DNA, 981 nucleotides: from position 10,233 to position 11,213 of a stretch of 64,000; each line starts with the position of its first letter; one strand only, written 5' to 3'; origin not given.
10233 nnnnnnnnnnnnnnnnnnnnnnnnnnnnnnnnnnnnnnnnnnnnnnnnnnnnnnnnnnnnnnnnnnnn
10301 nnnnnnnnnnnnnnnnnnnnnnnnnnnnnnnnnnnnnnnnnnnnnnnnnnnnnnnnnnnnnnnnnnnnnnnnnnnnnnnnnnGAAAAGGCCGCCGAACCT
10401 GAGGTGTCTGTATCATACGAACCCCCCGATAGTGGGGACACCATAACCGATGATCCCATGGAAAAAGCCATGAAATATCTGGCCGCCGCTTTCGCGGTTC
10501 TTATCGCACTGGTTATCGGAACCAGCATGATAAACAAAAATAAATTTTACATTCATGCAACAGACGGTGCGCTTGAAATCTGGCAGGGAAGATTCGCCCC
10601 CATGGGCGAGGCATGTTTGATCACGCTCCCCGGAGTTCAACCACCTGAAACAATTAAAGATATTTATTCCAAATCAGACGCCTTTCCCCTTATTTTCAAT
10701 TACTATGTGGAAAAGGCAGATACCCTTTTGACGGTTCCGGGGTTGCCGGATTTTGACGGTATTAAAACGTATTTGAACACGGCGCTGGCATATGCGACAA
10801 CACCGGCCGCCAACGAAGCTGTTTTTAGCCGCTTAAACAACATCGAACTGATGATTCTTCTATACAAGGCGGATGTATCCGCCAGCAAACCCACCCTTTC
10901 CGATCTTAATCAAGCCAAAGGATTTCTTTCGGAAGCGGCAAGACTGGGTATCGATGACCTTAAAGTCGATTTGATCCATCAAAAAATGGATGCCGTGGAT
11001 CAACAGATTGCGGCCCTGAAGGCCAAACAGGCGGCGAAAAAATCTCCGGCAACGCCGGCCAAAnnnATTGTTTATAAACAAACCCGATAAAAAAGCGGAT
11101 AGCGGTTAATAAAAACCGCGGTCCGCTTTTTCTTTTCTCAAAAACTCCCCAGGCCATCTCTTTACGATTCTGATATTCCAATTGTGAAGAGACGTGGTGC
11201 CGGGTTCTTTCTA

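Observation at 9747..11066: Membrane protein combining a histone-H1-like tail with an (EKAAA)x18 rod encoded by a near-perfect 15-bp array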

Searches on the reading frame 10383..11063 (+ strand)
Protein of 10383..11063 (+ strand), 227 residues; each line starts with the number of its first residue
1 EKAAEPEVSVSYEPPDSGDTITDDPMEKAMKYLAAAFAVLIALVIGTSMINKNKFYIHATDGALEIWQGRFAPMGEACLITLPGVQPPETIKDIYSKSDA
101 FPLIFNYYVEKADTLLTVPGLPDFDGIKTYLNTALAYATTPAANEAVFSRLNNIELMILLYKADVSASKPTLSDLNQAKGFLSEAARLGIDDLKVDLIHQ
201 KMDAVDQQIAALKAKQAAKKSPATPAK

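Call 5: search_protein_families(library=pfam, proteins=[window:10383-11063:+], max_evalue=1)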
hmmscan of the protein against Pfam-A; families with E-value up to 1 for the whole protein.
window:10383-11063:+ (227 aa): 2 families
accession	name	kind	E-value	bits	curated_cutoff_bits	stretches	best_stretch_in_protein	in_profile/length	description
PF08946.15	Osmo_CC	-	0.038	14.7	24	1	196-215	15-34/46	Osmosensory transporter coiled coil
PF21760.3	SecD_1st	-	0.2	11.6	27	0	79-94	31-46/60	Protein translocase subunit SecDF, P1 domain, N-terminal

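Call 6: search_protein_families(library=ncbifam, proteins=[window:10383-11063:+], max_evalue=1)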
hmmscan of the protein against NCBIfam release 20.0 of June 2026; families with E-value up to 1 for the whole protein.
window:10383-11063:+ (227 aa): 0 families

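Call 7: find_homologous_proteins(query=window:10383-11063:+, max_evalue=0.001)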
Query window:10383-11063:+ (227 aa): 273 proteins with E <= 0.001 among 742 candidates; the best 120 are listed.
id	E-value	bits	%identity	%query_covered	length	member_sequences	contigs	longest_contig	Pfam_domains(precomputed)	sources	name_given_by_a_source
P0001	2.1e-135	467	96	100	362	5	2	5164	-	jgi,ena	-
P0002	1.8e-134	464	96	100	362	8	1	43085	-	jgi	-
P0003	4.9e-134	463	95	97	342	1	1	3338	-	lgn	-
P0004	9.0e-134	462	95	99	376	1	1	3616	-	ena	-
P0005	1.7e-133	461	95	97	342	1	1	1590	-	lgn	-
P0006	1.7e-133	461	93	98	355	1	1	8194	-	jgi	-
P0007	2.0e-133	461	94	98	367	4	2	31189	-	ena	-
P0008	2.5e-133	461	95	97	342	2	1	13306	-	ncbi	ncbi:MAG: hypothetical protein WBI57_12475 [Desulfobacterales bacterium]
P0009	4.8e-133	460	95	98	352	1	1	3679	-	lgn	-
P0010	1.8e-132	458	95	98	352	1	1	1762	-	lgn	-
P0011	2.6e-132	457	95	98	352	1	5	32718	-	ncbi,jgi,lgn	jgi:colicin import membrane protein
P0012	2.6e-132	457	95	98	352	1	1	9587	-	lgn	-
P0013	3.6e-132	457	94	98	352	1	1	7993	-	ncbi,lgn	-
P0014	6.7e-132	456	94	98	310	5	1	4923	-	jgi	jgi:hypothetical protein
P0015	1.3e-131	455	92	97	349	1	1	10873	-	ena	-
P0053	1.7e-102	360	74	99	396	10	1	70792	-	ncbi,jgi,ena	jgi:hypothetical protein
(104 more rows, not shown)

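Call 14: find_encoding_contigs(protein=P0053, flank=8000, max_places=3)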
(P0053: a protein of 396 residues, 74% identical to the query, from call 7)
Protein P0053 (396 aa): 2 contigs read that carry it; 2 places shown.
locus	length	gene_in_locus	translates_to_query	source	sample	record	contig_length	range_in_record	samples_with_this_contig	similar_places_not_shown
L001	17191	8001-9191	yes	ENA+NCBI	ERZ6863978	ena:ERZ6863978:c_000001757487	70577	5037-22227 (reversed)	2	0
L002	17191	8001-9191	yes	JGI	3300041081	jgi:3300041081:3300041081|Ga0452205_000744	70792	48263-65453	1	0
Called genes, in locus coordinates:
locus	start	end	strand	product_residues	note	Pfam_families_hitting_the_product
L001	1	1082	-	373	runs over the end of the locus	PF01855:POR_N, PF17147:PFOR_II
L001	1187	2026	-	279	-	PF00160:Pro_isomerase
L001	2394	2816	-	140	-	-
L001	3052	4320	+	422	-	PF03952:Enolase_N, PF00113:Enolase_C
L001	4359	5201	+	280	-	-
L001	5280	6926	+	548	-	PF06418:CTP_synth_N, PF00117:GATase, PF07722:Peptidase_C26 (weak)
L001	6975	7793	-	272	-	PF02540:NAD_synthase (weak), PF06508:QueC (faint)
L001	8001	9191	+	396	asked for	-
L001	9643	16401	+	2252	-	PF13620:CarboxypepD_reg (faint), PF25020:TTR_TEN1-4, PF24329:FN-plug_TEN1-4 (weak), PF25021:TEN_NHL, PF01436:NHL (faint), PF25021:TEN_NHL, PF25023:TEN_YD-shell, PF05593:RHS_repeat (weak), +2 more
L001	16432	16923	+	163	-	-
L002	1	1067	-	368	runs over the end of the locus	PF01855:POR_N, PF17147:PFOR_II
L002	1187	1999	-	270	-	PF00160:Pro_isomerase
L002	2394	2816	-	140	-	-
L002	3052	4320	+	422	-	PF03952:Enolase_N, PF00113:Enolase_C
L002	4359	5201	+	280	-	-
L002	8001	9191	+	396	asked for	-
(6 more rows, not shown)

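Call 23: find_homologous_proteins(query=A2, max_evalue=0.001)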
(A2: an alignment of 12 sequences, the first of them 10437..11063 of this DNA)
Query A2 (12 sequences) (209 aa, profile of the alignment): 306 proteins with E <= 0.001 among 8000 candidates; the best 120 are listed.
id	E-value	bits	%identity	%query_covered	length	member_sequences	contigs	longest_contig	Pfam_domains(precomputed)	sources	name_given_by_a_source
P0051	1.6e-84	300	72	100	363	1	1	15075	-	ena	-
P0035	2.0e-84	300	93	100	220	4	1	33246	-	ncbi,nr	ncbi:MAG: hypothetical protein JRI82_03825 [Deltaproteobacteria bacterium]|nr:hypothetical protein [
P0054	3.1e-84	299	71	100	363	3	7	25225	-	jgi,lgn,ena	jgi:hypothetical protein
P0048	4.0e-84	299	72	100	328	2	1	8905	-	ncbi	ncbi:MAG: hypothetical protein E3J94_08050, partial [Desulfobacteraceae bacterium]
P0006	6.4e-84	298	93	100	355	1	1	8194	-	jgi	-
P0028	6.8e-84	298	95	100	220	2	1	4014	-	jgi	-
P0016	7.0e-84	298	93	100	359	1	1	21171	-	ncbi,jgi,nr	ncbi:MAG: hypothetical protein JRJ74_01595 [Deltaproteobacteria bacterium]|nr:hypothetical protein [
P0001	1.4e-83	297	96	100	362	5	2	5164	-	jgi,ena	-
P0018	2.3e-83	296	92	100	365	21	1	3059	-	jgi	-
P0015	2.5e-83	296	92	100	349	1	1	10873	-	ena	-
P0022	2.5e-83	296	92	100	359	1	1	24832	-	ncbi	-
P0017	2.6e-83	296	92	100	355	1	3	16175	-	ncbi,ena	-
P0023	2.6e-83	296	92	100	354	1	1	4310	-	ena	-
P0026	2.7e-83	296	94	91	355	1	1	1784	-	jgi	-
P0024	3.9e-83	296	94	91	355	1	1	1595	-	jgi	-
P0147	7.6e-75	269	50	95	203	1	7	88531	-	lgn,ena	-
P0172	2.1e-69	251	49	92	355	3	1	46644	-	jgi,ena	-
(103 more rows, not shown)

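Call 25: find_encoding_contigs(protein=P0147, flank=6000, max_places=2)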
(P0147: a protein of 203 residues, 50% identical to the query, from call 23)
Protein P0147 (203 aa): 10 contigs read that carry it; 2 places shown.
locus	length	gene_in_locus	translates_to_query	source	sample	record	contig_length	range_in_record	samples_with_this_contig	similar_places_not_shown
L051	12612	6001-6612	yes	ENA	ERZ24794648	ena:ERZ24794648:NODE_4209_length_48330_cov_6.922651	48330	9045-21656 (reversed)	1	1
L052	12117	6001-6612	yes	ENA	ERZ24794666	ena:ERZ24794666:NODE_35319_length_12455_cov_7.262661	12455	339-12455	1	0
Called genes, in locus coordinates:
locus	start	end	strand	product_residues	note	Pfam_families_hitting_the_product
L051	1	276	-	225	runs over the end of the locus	PF13248:Zn_ribbon_3 (faint)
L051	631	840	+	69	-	-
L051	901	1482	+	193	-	PF00581:Rhodanese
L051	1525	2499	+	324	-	PF01545:Cation_efflux, PF16916:ZT_dimer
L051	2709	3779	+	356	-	-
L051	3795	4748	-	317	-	PF01925:TauE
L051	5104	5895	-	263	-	PF02540:NAD_synthase (weak), PF00764:Arginosuc_synth (weak), PF01171:ATP_bind_3 (weak), PF06508:QueC (faint)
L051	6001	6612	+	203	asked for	-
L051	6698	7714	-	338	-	PF00005:ABC_tran, PF13304:AAA_21 (faint), PF08352:oligo_HPY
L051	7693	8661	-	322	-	PF00005:ABC_tran, PF13304:AAA_21 (weak), PF08352:oligo_HPY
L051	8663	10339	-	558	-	PF00528:BPD_transp_1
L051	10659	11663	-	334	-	PF00528:BPD_transp_1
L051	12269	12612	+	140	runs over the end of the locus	PF13380:CoA_binding_2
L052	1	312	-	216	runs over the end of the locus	?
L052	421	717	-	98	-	-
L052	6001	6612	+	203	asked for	-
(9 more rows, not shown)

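Call 26: find_encoding_contigs(protein=P0172, flank=6000, max_places=2)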
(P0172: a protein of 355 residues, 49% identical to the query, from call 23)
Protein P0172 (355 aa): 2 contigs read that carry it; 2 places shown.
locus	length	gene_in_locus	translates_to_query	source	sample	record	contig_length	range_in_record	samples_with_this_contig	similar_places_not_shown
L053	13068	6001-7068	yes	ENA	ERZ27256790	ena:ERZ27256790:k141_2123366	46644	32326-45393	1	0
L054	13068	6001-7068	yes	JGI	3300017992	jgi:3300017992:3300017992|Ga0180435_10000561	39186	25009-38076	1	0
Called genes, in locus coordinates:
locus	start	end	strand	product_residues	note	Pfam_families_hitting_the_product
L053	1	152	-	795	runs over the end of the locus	PF02190:LON_substr_bdg, PF00004:AAA, PF07728:AAA_5, PF22667:Lon_lid, PF05362:Lon_C, PF13541:ChlI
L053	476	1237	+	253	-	PF06750:A24_N_bact, PF01478:Peptidase_A24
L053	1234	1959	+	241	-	PF00149:Metallophos, PF12850:Metallophos_2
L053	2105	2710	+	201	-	-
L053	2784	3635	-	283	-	PF01656:CbiA, PF02374:ArsA_ATPase (weak), PF09140:MipZ, PF10609:ParA, PF13614:AAA_31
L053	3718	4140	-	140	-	PF02001:DUF134, PF08281:Sigma70_r4_2 (weak)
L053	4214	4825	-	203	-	PF01810:LysE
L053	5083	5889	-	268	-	PF00733:Asn_synthase (weak), PF02540:NAD_synthase (weak), PF06508:QueC (faint)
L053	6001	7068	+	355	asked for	-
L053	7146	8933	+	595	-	PF00496:SBP_bac_5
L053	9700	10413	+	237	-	PF01871:AMMECR1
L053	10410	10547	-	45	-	-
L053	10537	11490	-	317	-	PF02588:YitT_membrane, PF10035:DUF2179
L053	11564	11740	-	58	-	-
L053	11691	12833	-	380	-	PF01594:AI-2E_transport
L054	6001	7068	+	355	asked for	-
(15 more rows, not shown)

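Call 29: search_solved_structures(query=A2, max_evalue=10)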
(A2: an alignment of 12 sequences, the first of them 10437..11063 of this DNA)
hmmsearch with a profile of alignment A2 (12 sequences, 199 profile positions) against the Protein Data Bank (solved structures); distinct sequences matched with E-value up to 10: 10.
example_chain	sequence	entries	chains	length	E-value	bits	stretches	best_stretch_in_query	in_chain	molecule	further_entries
6hlx_A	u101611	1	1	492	0.064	15.7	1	82-154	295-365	AgaA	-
5h07_D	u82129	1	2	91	0.19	14.2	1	118-168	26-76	TNFAIP3-interacting protein 2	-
5da8_A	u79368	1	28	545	0.35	13.3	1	158-197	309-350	60 kDa chaperonin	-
1na0_A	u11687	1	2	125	0.44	13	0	158-180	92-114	designed protein CTPR3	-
1ouv_A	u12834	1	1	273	0.65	12.4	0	153-176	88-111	conserved hypothetical secreted protein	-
7obi_A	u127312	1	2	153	0.79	12.2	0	157-178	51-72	CTPR-rv4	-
1fxk_C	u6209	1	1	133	1.1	11.7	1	169-197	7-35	PROTEIN (PREFOLDIN)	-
1na3_A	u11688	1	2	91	1.1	11.7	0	157-180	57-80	designed protein CTPR2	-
1u5p_A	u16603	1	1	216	1.9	10.9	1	144-199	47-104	Spectrin alpha chain, brain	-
5xg2_A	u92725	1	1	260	3.2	10.2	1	112-197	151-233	Chromosome partition protein Smc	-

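Call 33: predict_structure(alignment_id=A3)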
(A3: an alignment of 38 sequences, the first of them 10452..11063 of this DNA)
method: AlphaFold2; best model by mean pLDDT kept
length: 204 residues; sequences in the alignment: 38
mean_pLDDT: 91.1   pTM: 0.77
mean pLDDT of the five models: 91.1, 90.9, 90.8, 90.0, 88.5
residues with pLDDT >= 90: 143; 70-90: 51; 50-70: 9; < 50: 1
segments of 3 or more residues with pLDDT < 50: none
pLDDT, mean of each block of 10 residues (from residue 1): 85 89 80 90 83 90 87 93 97 93 97 97 96 97 96 98 94 97 97 77 59
secondary structure, 60 per line:
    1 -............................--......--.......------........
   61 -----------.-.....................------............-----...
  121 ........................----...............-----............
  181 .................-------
elements in order: H2-29 E32-37 E40-46 E53-60 H74-94 H101-112 H118-144 H149-163 H169-197

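Call 36: search_protein_representatives(alignment_id=A3)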
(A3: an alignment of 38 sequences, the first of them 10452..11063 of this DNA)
Query: 38 sequences, 283 profile positions. Proteins with E-value up to 0.001 (for the whole library): 529; up to 1e-10: 482; up to 1e-30: 386. The best 150 are listed.
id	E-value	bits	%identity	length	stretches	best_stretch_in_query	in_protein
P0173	3.7e-108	377.6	-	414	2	15-280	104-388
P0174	2.8e-105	368.2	-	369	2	14-280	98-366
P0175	5.1e-98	344.4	-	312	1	1-269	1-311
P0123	5.7e-97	340.9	-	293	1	1-280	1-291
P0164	1.2e-94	333.3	-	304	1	17-280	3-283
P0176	8.3e-94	330.6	-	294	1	1-279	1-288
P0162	2.0e-93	329.3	-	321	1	15-273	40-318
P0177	2.8e-93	328.8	-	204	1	80-277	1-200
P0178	9.9e-93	327.0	-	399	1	1-279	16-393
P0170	5.5e-92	324.6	-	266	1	54-281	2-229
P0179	6.7e-91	321.0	-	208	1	80-280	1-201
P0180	2.8e-90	319.0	-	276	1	1-271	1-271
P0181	3.6e-90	318.6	-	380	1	14-279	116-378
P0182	4.6e-90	318.3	-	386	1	16-279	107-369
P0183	3.2e-89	315.5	-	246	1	56-277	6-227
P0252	7.4e-74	265.1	-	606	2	15-278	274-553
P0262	1.2e-72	261.2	-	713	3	16-277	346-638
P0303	1.3e-68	248.0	-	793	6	35-280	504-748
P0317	4.5e-67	242.8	-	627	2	12-278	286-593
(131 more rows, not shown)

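Call 40: search_protein_families(library=pfam, alignment_id=A3, max_evalue=1)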
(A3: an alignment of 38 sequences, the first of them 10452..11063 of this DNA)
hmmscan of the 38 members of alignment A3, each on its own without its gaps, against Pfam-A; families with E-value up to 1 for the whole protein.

A. member 1, window:10452-11063:+ (204 aa): 2 families
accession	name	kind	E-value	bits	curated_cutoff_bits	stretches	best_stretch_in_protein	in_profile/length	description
PF08946.15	Osmo_CC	-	0.031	15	24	1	173-192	15-34/46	Osmosensory transporter coiled coil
PF21760.3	SecD_1st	-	0.14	12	27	0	56-71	31-46/60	Protein translocase subunit SecDF, P1 domain, N-terminal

B. families by the number of members that match (of 38 scanned): 36 families (the first 25 are shown)
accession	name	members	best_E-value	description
PF21760.3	SecD_1st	9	0.0047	Protein translocase subunit SecDF, P1 domain, N-terminal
PF08946.15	Osmo_CC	8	0.0037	Osmosensory transporter coiled coil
PF04212.24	MIT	6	0.007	MIT (microtubule interacting and transport) domain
PF19589.4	DUF6095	3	0.0023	Family of unknown function (DUF6095)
PF07382.16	HC2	2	0.00011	Histone H1-like nucleoprotein HC2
PF00092.34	VWA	2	0.036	von Willebrand factor type A domain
PF22205.1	Csm6_6H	2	0.11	Csm6 6H domain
PF13371.12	TPR_9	2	0.11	Tetratricopeptide repeat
PF13181.12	TPR_8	2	0.14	Tetratricopeptide repeat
PF01080.22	Presenilin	1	0.0018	Presenilin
PF12911.12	OppC_N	1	0.0078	N-terminal TM domain of oligopeptide transport permease C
PF04652.21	Vta1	1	0.043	Vta1 like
PF18097.6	Vta1_C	1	0.071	Vta1 C-terminal domain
PF04210.18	MtrG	1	0.082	Tetrahydromethanopterin S-methyltransferase, subunit G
PF22099.1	MRS2-like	1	0.083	Magnesium transporter MRS2-like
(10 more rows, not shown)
